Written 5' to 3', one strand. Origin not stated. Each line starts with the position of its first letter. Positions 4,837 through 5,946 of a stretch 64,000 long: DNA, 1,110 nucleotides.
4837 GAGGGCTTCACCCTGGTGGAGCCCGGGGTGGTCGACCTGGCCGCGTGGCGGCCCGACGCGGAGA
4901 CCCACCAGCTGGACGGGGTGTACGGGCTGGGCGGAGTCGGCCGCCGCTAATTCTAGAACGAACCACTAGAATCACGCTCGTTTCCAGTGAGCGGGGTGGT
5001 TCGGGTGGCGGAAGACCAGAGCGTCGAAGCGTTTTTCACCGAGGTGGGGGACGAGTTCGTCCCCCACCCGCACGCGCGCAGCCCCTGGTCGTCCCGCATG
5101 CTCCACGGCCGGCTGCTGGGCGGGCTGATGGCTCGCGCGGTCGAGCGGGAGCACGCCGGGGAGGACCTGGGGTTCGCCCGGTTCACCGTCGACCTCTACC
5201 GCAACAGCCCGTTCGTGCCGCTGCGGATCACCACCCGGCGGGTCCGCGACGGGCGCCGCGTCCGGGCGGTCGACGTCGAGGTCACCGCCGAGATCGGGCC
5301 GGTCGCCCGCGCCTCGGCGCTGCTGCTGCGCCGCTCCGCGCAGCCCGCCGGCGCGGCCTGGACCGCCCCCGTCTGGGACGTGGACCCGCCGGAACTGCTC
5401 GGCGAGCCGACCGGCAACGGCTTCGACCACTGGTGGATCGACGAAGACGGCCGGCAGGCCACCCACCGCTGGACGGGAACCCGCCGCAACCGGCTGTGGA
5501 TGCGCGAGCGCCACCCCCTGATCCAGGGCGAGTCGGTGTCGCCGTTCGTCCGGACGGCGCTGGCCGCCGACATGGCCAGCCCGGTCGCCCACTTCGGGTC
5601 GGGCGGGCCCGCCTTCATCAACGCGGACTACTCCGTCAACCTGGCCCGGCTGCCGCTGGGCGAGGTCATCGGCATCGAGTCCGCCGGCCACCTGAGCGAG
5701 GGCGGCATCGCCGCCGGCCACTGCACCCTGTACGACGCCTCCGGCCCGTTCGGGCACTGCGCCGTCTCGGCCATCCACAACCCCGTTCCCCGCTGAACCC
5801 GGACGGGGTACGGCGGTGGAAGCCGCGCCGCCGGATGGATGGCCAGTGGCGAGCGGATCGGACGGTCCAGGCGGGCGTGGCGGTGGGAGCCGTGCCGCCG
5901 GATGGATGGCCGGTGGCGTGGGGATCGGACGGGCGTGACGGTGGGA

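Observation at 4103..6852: Shared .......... box upstream of three neighbouring genes flanking a TetR regulator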

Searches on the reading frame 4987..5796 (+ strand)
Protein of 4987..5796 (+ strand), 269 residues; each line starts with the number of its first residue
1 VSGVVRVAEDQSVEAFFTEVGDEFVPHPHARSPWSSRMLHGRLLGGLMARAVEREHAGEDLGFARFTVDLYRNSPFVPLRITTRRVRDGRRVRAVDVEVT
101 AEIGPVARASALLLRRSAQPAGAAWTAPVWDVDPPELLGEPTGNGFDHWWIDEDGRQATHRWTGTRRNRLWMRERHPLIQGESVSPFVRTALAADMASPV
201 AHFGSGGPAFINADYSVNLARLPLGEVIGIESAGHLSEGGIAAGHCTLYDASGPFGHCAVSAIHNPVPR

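Call 6: search_protein_families(library=pfam, proteins=[window:4987-5796:+], max_evalue=0.001)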
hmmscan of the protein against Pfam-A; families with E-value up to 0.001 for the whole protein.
window:4987-5796:+ (269 aa): 1 family
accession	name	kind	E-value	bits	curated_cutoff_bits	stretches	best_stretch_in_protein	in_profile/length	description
PF13622.12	4HBT_3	-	1.1e-10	42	24.3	1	31-112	2-81/83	Acyl-CoA thioesterase N-terminal domain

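Call 40: find_related_loci(query=A5, collection=metagenome_contigs, flank=5000)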
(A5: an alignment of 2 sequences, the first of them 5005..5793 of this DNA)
Query A5 (263 aa) in metagenome_contigs; peptide patterns used: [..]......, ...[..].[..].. (x = any residue, [..] = any of these).
501 stretches matched a pattern, but none encodes a relative of the query by tblastn (E <= 1e-3).

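Call 47: search_dna_similar(query=window:5005-5793:+, collection=plasmids, mode=protein, max_rows=15)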
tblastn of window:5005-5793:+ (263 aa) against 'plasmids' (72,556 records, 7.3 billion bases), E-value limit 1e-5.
Records with a match: 8; places in all: 8; records where one place covers at least 80% of the query: 6.
Best place of each record, by identity: <60% 8.
By first word of the organism name: Rhodococcus 5; Nonomuraea 1; Nocardia 1; Tsukamurella 1.
By predicted mobility (MOB-suite, as given by PLSDB): non-mobilizable 6; mobilizable 2.
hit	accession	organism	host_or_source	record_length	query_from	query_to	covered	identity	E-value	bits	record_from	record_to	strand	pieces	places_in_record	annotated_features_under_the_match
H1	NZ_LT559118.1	Nonomuraea gerenzanensis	-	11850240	7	261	97%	51.5%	3e-48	177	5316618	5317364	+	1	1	none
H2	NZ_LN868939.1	Nocardia farcinica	not known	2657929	9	260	96%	38.7%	5e-21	99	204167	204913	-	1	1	none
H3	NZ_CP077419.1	Rhodococcus qingshengii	pure culture,oil-contaminated water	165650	7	259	96%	32.4%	5e-19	93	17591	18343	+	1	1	acyl-CoA thioesterase domain-containing protein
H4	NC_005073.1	Rhodococcus erythropolis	-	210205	7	259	96%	32.4%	5e-19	93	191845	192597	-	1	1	acyl-CoA thioesterase domain-containing protein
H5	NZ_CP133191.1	Rhodococcus erythropolis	Spring wheat plant ( Triticum aestivum ...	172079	7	259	96%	32.2%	1e-15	84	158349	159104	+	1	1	acyl-CoA thioesterase domain-containing protein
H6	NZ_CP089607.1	Rhodococcus qingshengii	cell culture,activated sludge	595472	7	254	94%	31.5%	5e-12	73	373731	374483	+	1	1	acyl-CoA thioesterase domain-containing protein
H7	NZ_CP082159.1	Rhodococcus opacus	bacterial isolate,soil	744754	128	257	49%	37.9%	8e-15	81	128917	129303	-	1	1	acyl-CoA thioesterase domain-containing protein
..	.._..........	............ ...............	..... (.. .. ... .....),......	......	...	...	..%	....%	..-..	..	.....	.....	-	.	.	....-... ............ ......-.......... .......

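Call 48: get_annotated_region(hit=H1, flank=4000)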
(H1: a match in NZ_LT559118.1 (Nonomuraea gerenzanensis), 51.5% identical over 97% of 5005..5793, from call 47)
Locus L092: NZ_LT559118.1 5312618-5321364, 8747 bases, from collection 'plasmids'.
description: Nonomuraea gerenzanensis isolate nono1 plasmid I, complete sequence
organism: Nonomuraea gerenzanensis (NCBI taxid 93944)
taxonomy: Bacteria; Actinomycetota; Actinomycetes; Streptosporangiales; Streptosporangiaceae; Nonomuraea; Nonomuraea gerenzanensis
host: -; source: -; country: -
typing (MOB-suite, as given by PLSDB): non-mobilizable
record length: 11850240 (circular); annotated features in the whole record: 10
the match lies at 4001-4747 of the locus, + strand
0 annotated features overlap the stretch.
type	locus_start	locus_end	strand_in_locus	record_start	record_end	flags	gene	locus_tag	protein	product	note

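Call 52: search_protein_families(library=pfam, proteins=[L092:3438-3986:+, L092:3499-4581:-, L092:3067-3498:-, L092:2142-2927:-, L092:4788-6212:-, L092:3998-4762:+, L092:2750-3226:-], max_evalue=0.001)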
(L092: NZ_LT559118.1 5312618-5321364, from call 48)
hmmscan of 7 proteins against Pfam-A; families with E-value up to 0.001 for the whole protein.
L092:3438-3986:+ (182 aa): 0 families

L092:3499-4581:- (360 aa): 0 families

L092:3067-3498:- (143 aa): 1 family
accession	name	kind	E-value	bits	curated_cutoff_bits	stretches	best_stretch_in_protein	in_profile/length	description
PF02452.23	PemK_toxin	-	2e-09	38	23.1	1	39-135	2-107/109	PemK-like, MazF-like toxin of type II toxin-antitoxin system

L092:2142-2927:- (261 aa): 1 family
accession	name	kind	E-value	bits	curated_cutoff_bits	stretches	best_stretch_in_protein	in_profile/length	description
PF09346.15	SMI1_KNR4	-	9.1e-07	30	25.4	1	107-224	5-106/125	SMI1 / KNR4 family (SUKH-1)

L092:4788-6212:- (474 aa): 3 families
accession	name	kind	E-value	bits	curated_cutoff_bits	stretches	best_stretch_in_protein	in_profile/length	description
PF00393.24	6PGD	-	1.1e-127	425.8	27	1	179-465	1-290/290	6-phosphogluconate dehydrogenase, C-terminal domain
PF03446.21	NAD_binding_2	-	1.2e-47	162.4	21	1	5-165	1-157/161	NAD binding domain of 6-phosphogluconate dehydrogenase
PF01488.26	Shikimate_DH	-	0.00028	21.4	24.3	1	5-63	14-74/138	Shikimate / quinate 5-dehydrogenase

L092:3998-4762:+ (254 aa): 2 families
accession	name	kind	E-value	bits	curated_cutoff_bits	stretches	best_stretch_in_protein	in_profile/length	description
PF20789.3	4HBT_3C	-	4.5e-12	46.8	24.1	1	125-242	7-135/140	Acyl-CoA thioesterase C-terminal domain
PF13622.12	4HBT_3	-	4.6e-11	43.3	24.3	1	20-101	2-81/83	Acyl-CoA thioesterase N-terminal domain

L092:2750-3226:- (158 aa): 0 families

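Call 55: search_protein_families(library=ncbifam, proteins=[window:5005-5796:+], max_evalue=0.00001)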
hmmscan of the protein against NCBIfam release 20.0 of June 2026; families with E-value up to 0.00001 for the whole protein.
window:5005-5796:+ (263 aa): 0 families
